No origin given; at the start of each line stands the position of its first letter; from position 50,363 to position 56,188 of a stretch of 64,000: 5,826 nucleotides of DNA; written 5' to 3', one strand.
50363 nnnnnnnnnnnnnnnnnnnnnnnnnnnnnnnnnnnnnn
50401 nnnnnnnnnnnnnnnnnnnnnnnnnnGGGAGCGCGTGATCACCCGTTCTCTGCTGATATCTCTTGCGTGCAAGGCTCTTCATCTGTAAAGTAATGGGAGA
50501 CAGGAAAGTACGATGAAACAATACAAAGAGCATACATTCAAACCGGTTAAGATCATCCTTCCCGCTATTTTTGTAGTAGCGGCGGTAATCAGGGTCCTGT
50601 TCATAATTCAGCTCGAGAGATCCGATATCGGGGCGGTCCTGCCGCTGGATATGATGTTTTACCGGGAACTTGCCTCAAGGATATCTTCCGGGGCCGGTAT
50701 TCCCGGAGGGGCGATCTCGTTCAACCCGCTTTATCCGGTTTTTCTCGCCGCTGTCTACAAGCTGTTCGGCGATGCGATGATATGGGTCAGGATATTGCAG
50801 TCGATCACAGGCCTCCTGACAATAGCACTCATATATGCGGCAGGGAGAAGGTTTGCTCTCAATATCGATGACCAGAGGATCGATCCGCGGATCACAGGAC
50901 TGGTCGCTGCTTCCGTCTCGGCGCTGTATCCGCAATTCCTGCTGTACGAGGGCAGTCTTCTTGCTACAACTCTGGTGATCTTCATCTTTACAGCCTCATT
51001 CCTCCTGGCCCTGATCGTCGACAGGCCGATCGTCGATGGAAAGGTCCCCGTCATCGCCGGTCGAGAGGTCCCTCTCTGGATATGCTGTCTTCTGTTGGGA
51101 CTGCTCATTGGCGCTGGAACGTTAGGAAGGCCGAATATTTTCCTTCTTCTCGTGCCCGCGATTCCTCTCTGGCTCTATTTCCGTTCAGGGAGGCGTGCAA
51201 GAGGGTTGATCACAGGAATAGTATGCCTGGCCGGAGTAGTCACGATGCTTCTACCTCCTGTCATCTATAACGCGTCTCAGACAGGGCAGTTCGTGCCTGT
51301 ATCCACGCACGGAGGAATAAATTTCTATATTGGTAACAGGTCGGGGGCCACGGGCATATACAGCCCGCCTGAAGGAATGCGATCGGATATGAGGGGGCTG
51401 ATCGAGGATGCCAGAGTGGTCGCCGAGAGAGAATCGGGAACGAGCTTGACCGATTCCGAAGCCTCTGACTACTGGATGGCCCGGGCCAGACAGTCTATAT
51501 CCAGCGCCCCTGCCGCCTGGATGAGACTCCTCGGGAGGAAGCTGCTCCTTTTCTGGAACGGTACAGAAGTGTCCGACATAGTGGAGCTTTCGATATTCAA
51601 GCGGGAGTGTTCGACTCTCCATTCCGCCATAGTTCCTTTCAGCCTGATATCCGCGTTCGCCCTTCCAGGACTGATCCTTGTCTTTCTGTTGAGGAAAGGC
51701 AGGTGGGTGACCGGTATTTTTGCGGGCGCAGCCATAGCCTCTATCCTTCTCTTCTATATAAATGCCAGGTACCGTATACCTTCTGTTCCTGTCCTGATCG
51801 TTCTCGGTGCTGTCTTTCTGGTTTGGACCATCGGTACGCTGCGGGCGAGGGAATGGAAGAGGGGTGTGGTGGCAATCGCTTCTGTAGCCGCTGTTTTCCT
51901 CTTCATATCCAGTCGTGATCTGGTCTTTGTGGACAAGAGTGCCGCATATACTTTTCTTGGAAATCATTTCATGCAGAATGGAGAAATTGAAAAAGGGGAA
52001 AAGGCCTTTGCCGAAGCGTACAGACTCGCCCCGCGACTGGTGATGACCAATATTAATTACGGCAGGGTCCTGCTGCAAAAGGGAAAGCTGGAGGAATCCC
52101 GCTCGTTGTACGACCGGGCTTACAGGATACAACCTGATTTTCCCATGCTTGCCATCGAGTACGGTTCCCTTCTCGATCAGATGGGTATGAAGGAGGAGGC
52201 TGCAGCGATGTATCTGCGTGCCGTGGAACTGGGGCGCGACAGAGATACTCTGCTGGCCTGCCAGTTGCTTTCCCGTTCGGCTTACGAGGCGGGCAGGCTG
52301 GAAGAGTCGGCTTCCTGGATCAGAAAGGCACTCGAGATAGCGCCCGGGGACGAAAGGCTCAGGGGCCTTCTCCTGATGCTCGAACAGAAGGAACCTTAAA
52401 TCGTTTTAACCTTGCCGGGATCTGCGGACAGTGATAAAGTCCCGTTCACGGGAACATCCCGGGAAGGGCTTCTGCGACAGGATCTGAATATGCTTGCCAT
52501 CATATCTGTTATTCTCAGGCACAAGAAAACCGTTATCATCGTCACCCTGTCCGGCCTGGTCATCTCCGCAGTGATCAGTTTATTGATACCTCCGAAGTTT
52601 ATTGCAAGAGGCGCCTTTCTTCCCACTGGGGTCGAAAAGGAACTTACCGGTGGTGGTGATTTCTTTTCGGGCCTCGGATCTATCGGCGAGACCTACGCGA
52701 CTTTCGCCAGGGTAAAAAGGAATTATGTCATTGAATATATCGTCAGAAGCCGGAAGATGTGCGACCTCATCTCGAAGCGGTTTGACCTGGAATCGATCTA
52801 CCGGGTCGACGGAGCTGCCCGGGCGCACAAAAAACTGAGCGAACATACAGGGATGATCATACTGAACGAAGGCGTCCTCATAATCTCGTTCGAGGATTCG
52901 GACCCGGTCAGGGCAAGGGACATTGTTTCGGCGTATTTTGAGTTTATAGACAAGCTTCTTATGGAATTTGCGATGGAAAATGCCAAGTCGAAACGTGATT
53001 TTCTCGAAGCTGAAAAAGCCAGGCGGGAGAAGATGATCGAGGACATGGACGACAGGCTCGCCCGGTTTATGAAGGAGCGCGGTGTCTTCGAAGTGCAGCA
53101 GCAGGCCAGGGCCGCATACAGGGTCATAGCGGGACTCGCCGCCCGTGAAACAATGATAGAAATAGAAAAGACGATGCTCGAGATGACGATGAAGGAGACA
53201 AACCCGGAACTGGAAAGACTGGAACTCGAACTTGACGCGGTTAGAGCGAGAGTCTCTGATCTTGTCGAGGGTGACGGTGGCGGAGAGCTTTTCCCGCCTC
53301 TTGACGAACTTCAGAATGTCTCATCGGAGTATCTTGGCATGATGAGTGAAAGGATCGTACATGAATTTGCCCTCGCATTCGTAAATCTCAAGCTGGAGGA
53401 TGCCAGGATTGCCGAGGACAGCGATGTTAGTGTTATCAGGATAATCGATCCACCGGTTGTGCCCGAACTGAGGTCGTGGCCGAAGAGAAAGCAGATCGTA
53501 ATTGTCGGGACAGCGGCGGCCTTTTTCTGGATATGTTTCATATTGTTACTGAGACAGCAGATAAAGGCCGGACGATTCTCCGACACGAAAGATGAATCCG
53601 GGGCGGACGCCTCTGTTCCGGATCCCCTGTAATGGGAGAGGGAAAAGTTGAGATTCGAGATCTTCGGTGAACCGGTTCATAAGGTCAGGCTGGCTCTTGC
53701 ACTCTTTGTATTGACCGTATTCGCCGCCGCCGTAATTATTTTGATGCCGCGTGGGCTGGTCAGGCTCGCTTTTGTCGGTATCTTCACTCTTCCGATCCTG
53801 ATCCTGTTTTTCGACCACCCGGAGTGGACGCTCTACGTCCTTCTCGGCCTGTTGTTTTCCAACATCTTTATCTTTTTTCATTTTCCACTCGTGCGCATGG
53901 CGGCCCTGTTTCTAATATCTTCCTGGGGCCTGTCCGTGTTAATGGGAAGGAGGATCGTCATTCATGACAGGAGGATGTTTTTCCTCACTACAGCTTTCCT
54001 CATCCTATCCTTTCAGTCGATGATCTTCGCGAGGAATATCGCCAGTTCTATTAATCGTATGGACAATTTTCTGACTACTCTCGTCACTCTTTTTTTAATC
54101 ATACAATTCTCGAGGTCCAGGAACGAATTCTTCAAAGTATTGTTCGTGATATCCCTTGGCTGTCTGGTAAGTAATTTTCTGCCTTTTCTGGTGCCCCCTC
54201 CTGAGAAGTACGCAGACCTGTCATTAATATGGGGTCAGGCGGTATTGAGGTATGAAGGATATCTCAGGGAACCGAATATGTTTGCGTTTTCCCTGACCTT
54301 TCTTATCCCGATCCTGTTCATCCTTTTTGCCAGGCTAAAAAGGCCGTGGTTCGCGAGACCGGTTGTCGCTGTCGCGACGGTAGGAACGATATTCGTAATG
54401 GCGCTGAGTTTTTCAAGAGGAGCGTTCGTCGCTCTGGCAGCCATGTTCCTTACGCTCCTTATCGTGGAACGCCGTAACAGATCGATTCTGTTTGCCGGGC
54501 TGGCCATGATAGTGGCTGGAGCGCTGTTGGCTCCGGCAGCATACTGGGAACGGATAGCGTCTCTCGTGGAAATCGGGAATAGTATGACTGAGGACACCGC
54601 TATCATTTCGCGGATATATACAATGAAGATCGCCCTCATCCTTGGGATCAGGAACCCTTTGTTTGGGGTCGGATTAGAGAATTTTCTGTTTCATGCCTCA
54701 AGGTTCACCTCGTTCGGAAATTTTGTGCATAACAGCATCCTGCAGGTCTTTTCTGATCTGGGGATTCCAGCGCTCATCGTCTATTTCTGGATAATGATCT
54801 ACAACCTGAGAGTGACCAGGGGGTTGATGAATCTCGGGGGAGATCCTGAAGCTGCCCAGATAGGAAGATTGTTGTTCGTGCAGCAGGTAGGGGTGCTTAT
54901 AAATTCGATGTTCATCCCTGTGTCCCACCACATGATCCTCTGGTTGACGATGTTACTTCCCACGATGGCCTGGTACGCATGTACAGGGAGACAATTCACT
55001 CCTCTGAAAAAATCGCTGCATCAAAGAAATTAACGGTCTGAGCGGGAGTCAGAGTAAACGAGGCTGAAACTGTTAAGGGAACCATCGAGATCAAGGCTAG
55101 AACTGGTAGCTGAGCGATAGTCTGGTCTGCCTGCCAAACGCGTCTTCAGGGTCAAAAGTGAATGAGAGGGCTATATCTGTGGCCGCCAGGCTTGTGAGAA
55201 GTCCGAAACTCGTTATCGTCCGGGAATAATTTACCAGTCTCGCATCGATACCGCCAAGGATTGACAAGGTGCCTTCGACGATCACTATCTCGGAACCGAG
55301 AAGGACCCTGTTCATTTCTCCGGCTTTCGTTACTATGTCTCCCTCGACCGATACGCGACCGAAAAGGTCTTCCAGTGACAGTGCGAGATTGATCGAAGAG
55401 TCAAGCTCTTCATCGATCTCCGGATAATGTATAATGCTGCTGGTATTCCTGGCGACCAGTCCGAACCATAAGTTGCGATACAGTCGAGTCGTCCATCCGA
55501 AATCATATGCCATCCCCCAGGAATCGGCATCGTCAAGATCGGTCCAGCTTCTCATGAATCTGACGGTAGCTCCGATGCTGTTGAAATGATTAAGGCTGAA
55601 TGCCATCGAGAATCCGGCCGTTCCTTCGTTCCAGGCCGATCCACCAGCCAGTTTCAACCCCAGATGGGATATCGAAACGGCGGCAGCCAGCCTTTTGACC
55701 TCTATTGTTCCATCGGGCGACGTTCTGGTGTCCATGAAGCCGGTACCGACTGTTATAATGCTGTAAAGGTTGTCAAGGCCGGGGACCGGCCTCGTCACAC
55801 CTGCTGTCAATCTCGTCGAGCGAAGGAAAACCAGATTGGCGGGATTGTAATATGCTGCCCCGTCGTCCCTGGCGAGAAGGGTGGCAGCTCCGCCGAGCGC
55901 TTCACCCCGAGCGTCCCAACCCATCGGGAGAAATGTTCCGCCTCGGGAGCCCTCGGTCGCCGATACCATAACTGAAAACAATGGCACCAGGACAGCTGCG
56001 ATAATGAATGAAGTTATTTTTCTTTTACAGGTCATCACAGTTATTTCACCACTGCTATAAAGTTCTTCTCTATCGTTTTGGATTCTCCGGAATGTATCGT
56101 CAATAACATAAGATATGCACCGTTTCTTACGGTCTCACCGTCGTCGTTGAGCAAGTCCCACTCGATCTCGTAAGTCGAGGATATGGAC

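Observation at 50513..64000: Three paralogous-architecture polytopic membrane proteins with TPR tails flanking Wzz-like and O-antigen-ligase-like genes: a candidate GT-C-type glycosylation system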

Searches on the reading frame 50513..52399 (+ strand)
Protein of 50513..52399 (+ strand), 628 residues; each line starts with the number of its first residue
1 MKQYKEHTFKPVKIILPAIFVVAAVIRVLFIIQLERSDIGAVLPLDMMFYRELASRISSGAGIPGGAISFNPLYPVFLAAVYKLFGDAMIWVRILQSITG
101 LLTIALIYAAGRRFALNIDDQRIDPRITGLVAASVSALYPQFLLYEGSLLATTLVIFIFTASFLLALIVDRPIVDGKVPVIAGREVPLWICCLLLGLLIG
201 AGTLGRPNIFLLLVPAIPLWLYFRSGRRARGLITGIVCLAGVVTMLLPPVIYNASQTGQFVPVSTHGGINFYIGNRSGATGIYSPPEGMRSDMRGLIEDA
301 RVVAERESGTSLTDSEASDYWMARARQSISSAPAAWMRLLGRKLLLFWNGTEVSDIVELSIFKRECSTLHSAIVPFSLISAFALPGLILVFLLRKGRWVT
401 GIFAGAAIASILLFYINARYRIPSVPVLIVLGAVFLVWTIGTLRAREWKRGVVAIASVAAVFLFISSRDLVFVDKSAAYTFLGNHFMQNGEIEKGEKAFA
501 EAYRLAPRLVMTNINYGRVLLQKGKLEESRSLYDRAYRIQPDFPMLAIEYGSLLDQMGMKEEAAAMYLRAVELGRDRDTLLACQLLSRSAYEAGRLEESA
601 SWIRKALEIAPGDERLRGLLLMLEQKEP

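Call 4: search_protein_families(library=pfam, proteins=[window:50513-52399:+], max_evalue=0.01)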
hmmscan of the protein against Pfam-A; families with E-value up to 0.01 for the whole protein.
window:50513-52399:+ (628 aa): 12 families
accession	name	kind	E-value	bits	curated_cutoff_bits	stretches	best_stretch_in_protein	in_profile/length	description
PF07719.23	TPR_2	-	2.7e-15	55.6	27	2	514-542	5-33/34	Tetratricopeptide repeat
PF13181.12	TPR_8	-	2.6e-13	49.4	25.7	0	514-542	5-33/34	Tetratricopeptide repeat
PF13432.12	TPR_16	-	3.7e-12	46.9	32.7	2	482-542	3-63/65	Tetratricopeptide repeat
PF13428.12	TPR_14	-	1.4e-09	38.1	23.5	0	516-552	7-43/44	Tetratricopeptide repeat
PF13424.12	TPR_12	-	4.5e-09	36.8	30.1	1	477-540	4-75/77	Tetratricopeptide repeat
PF00515.34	TPR_1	-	8.8e-09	35.3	27.8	0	477-507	2-32/34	Tetratricopeptide repeat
PF23914.1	TPR_CcmH_CycH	-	1.9e-08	34.7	42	2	516-613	56-154/158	Cytochrome c-type biogenesis protein H TPR domain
PF14559.12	TPR_19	-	3.2e-07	31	25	1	520-576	1-57/68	Tetratricopeptide repeat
PF17874.7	TPR_MalT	-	3.4e-06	27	45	1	458-610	23-191/336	MalT-like TPR region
PF13414.12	TPR_11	-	2.6e-05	24.3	26.8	0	517-544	1-28/42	TPR repeat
PF13176.12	TPR_7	-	0.0013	19.1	27.9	0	551-578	6-33/36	Tetratricopeptide repeat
PF13431.12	TPR_17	-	0.0049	17.5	24.4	0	532-563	1-32/34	Tetratricopeptide repeat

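Call 5: search_protein_families(library=ncbifam, proteins=[window:50513-52399:+], max_evalue=0.01)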
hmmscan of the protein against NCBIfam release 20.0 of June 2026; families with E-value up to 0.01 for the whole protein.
window:50513-52399:+ (628 aa): 7 families
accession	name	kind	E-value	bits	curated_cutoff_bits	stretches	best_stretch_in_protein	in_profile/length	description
TIGR02521.1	type_IV_pilW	equivalog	3.5e-08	33.3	154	1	477-612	32-167/234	type IV pilus biogenesis/stability protein PilW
TIGR02917.1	PEP_TPR_lipo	equivalog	2.4e-07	29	312.2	1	474-620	463-607/899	XrtA/PEP-CTERM system TPR-repeat protein PrsT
NF040959.1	MamA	equivalog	1.1e-06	28.2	200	1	480-609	75-202/204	magnetosome protein MamA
NF033920.0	C39_PA2778_fam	equivalog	7.9e-06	25.5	150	1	473-541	187-255/255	PA2778 family cysteine peptidase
NF007302.0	PRK09782.1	equivalog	0.0015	16.5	1223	1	478-570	614-705/990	phage receptor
NF008757.0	PRK11788.1-5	equivalog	0.0036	16.5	363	1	479-623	183-325/388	lipopolysaccharide assembly protein LapB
TIGR00990.1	3a0801s09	subfamily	0.0071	15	757.25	1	485-580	409-503/615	mitochondrial import receptor subunit TOM70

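Call 31: predict_structure(alignment_id=A2)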
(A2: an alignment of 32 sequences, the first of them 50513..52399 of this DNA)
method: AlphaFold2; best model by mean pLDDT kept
length: 628 residues; sequences in the alignment: 32
mean_pLDDT: 87.1   pTM: 0.85
mean pLDDT of the five models: 87.1, 86.6, 83.9, 81.8, 81.5
residues with pLDDT >= 90: 331; 70-90: 237; 50-70: 46; < 50: 14
segments of 3 or more residues with pLDDT < 50: 1-9, 267-270
pLDDT, mean of each block of 10 residues (from residue 1): 41 89 95 86 74 86 75 88 87 92 98 94 95 96 87 93 96 89 91 97 90 95 89 96 93 85 59 66 68 68 84 76 82 88 89 70 86 92 96 90 93 69 94 98 95 97 90 79 87 93 90 93 95 93 89 95 95 86 95 92 94 90 74
secondary structure, 60 per line:
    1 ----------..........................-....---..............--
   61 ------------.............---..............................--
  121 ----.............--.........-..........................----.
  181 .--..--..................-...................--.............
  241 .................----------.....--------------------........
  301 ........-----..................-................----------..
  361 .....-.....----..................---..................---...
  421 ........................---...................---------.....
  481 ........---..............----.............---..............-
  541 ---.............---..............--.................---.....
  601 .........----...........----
elements in order: H11-36 H38-41 H45-58 H73-85 H89-118 H125-137 H140-148 H150-175 H188-205 H207-225 H228-257 H268-272 H293-308 H314-331 H333-348 H359-365 H367-371 H376-393 H397-414 H418-444 H448-466 H476-488 H492-505 H510-522 H526-539 H544-556 H560-573 H576-592 H596-609 H614-624

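Call 34: fold_search(model_id=the predicted structure, library=pdb)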
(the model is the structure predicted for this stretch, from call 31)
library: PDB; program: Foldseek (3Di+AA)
matches with E <= 10: 1542; with E <= 0.001: 326
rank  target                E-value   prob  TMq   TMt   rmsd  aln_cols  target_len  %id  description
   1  1w3b_B                5.3e-08  1.00  0.24  0.40  18.1       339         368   17  The superhelical TPR domain of O-linked GlcNAc transferase reveals structural similarities to importin alpha. (released 2004-09-09)
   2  1w3b_A                1.0e-07  1.00  0.23  0.36  23.7       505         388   13  The superhelical TPR domain of O-linked GlcNAc transferase reveals structural similarities to importin alpha. (released 2004-09-09)
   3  9qhb                  2.0e-07  1.00  0.22  0.48  19.3       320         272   16  Crystal structure of 16-repeat CTPR protein with eliminated coordination sites (released 2025-10-22)
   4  6eou                  3.8e-07  1.00  0.21  0.38  21.3       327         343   16  O-GlcNAc transferase TPR domain with the intellectual disability associated mutation L254F (released 2018-05-09)
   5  8chy                  4.7e-07  1.00  0.23  0.50  17.8       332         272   15  Crystal structure of an 8-repeat consensus TPR superhelix with Zinc. (released 2024-02-21)
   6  8a3t_F                5.7e-07  1.00  0.24  0.30  26.8       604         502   11  S. cerevisiae APC/C-Cdh1 complex (released 2022-08-31)
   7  5a01_A                6.5e-07  1.00  0.22  0.21   2.4       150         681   25  O-GlcNAc transferase from Drososphila melanogaster (released 2016-04-27)
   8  9gzg_A                7.0e-07  1.00  0.23  0.87   2.2       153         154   23  Crystal structure of CTPR4E4 mutant (released 2025-10-15)
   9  9rtt_Q                7.3e-07  1.00  0.24  0.18  31.0       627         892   12  Activated Elongation Complex with IWS1 and ELOF1 (released 2025-09-03)
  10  9qhc_B                7.6e-07  1.00  0.23  0.51  16.0       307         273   14  Crystal structure of 8-repeat CTPR protein with eliminated coordination sites (released 2025-10-22)
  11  9gaw_P                8.6e-07  1.00  0.25  0.31  25.1       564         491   12  High-resolution structure of the Anaphase-promoting complex/cyclosome (APC/C) bound to co-activator Cdh1 (released 2024-08-14)
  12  7ntf_B                1.2e-06  1.00  0.25  0.19  17.7       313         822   17  Cryo-EM structure of unliganded O-GlcNAc transferase (released 2021-11-17)
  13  9qhc_A                1.4e-06  1.00  0.24  0.50  14.1       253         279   16  Crystal structure of 8-repeat CTPR protein with eliminated coordination sites (released 2025-10-22)
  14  4gyy_A                1.5e-06  1.00  0.23  0.21   2.0       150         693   25  Crystal structure of human O-GlcNAc Transferase with UDP-5SGlcNAc and a peptide substrate (released 2012-10-31)
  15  8fe7_A                1.7e-06  1.00  0.22  0.20   2.8       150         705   25  Crystal structure of human O-GlcNAc transferase (OGT) in complex with an exosite-binding peptide (SMG9) and UDP-GlcNAc (released 2023-08-09)
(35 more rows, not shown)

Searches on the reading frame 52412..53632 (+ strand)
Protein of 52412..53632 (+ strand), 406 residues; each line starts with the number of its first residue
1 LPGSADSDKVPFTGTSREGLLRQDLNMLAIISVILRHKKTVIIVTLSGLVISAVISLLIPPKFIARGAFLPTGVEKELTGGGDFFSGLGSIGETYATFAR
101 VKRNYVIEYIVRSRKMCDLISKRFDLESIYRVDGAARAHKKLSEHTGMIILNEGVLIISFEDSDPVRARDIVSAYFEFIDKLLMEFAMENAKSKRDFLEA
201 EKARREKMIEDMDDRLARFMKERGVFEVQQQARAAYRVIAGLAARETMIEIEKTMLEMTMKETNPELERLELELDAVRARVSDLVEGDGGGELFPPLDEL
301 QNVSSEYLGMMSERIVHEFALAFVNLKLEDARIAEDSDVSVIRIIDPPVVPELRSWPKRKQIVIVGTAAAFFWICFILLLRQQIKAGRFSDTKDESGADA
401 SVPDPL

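Call 4: search_protein_families(library=pfam, proteins=[window:52412-53632:+], max_evalue=0.01)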
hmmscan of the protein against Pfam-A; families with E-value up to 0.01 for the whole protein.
window:52412-53632:+ (406 aa): 2 families
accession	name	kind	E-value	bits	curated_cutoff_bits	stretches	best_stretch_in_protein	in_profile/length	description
PF13807.11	GNVR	-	1.4e-05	25.4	27.7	1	323-382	20-81/82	G-rich domain on putative tyrosine kinase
PF02706.20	Wzz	-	0.00014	22.6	25.5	1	24-69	2-47/91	Chain length determinant protein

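Call 5: search_protein_families(library=ncbifam, proteins=[window:52412-53632:+], max_evalue=0.01)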
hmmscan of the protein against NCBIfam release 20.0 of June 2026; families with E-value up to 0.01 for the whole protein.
window:52412-53632:+ (406 aa): 5 families
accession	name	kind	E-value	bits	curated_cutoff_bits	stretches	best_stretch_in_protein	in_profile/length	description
TIGR01010.1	BexC_CtrB_KpsE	subfamily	2.4e-12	46.6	437.5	1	153-379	130-353/362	polysaccharide export inner-membrane protein, BexC/CtrB/KpsE family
TIGR03007.1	pepcterm_ChnLen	equivalog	5e-11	41.5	278.85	2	113-269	79-236/498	XrtA system polysaccharide chain length determinant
NF007699.1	PRK10381.1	equivalog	1.2e-05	24.4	300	1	22-68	24-70/368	LPS O-antigen length regulator Wzz(fepE)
NF008568.0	PRK11519.1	equivalog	0.00018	19.8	1068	0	153-263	227-328/720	tyrosine-protein kinase Wzc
TIGR03017.1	EpsF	equivalog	0.00078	18.3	422.75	0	26-66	2-42/444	chain length determinant protein EpsF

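Call 80: search_solved_structures(query=window:52412-53632:+, max_evalue=10)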
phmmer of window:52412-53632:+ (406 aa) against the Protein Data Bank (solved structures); distinct sequences matched with E-value up to 10: 10.
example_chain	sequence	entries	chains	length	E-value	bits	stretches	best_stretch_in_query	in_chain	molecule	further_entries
8tsh_E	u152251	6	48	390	8.3e-08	35.1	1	154-362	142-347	Capsular biosynthesis protein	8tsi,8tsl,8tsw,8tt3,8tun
9ski_A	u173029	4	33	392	0.0024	20.4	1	23-211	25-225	Ferric enterobactin transport protein FepE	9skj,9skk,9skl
5cwn_A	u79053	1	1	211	0.036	16.6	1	244-295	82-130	Designed helical repeat protein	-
2m59_A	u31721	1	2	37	1.4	11.3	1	361-384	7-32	Vascular endothelial growth factor receptor 2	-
9xgv_A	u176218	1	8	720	2.6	10.5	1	153-387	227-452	Tyrosine-protein kinase wzc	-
7ni2_A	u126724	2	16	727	2.9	10.3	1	153-387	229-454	Tyrosine-protein kinase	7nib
9i2q_D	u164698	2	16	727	2.9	10.3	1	153-387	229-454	Putative transmembrane protein Wzc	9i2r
9exq_D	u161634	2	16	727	2.9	10.3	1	153-387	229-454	Putative transmembrane protein Wzc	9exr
9exo_H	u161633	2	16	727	2.9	10.3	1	153-387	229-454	Putative transmembrane protein Wzc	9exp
7nhr_A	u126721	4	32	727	2.9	10.3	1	153-387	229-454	Putative transmembrane protein Wzc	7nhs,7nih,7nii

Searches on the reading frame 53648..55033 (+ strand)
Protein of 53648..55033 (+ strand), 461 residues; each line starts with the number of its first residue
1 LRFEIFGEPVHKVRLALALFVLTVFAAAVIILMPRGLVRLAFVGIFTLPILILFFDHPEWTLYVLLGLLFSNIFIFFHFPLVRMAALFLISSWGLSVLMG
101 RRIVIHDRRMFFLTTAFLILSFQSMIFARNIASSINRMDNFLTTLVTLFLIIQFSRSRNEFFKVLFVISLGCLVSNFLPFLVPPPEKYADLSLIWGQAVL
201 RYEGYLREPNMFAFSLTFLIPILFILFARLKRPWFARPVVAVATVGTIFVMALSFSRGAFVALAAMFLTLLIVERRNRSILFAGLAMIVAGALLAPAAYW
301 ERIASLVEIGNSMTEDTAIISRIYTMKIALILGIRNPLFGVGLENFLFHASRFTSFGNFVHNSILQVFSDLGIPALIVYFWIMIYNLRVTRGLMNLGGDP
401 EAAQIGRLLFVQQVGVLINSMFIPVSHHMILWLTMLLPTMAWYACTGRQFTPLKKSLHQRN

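Call 4: search_protein_families(library=pfam, proteins=[window:53648-55033:+], max_evalue=0.01)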
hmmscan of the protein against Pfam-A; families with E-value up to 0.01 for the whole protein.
window:53648-55033:+ (461 aa): 1 family
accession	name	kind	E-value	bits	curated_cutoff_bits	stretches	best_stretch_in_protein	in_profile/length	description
PF04932.20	Wzy_C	-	9.3e-18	64.9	31.7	1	243-380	2-149/149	O-Antigen ligase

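Call 5: search_protein_families(library=ncbifam, proteins=[window:53648-55033:+], max_evalue=0.01)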
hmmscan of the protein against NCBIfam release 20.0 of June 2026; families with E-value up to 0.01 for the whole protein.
window:53648-55033:+ (461 aa): 1 family
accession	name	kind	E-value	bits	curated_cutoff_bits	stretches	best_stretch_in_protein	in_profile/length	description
TIGR03097.1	PEP_O_lig_1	hypoth_equivalog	3.2e-15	55.9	188.1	1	114-441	78-403/408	putative O-glycosylation ligase, exosortase A system-associated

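Call 79: search_solved_structures(query=window:53648-55033:+, max_evalue=10)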
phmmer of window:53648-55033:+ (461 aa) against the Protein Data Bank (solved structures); distinct sequences matched with E-value up to 10: 0.

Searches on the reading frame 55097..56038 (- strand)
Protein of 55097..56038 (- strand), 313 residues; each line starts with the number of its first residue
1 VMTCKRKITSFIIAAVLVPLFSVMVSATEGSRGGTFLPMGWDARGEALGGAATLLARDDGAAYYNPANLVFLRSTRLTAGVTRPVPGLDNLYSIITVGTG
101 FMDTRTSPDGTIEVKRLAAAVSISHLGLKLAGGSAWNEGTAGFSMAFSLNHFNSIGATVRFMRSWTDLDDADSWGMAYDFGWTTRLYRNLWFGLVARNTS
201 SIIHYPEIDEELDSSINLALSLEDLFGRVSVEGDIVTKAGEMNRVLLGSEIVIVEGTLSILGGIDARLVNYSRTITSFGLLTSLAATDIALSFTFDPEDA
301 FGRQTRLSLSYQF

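Call 4: search_protein_families(library=pfam, proteins=[window:55097-56038:-], max_evalue=0.01)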
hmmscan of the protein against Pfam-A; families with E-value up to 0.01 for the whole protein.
window:55097-56038:- (313 aa): 1 family
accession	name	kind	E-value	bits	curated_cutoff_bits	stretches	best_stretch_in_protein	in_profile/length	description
PF03349.22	Toluene_X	-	0.0092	14.9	29.7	0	45-86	24-64/421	Outer membrane protein transport protein (OMPP1/FadL/TodX)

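Call 5: search_protein_families(library=ncbifam, proteins=[window:55097-56038:-], max_evalue=0.01)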
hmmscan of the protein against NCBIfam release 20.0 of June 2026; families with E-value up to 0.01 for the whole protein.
window:55097-56038:- (313 aa): 3 families
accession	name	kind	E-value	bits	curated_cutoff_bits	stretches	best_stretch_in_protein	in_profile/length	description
NF033709.1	PorV_fam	subfamily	6.3e-11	42.4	90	1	33-214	3-194/326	PorV/PorQ family protein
NF033711.1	T9SS_PorQ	equivalog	1.4e-09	37.5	220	2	12-69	4-62/335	type IX secretion system protein PorQ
NF052325.1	PorVQ2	equivalog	5.9e-05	22.1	325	1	34-74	27-67/354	putative type IX sorting system protein PorV2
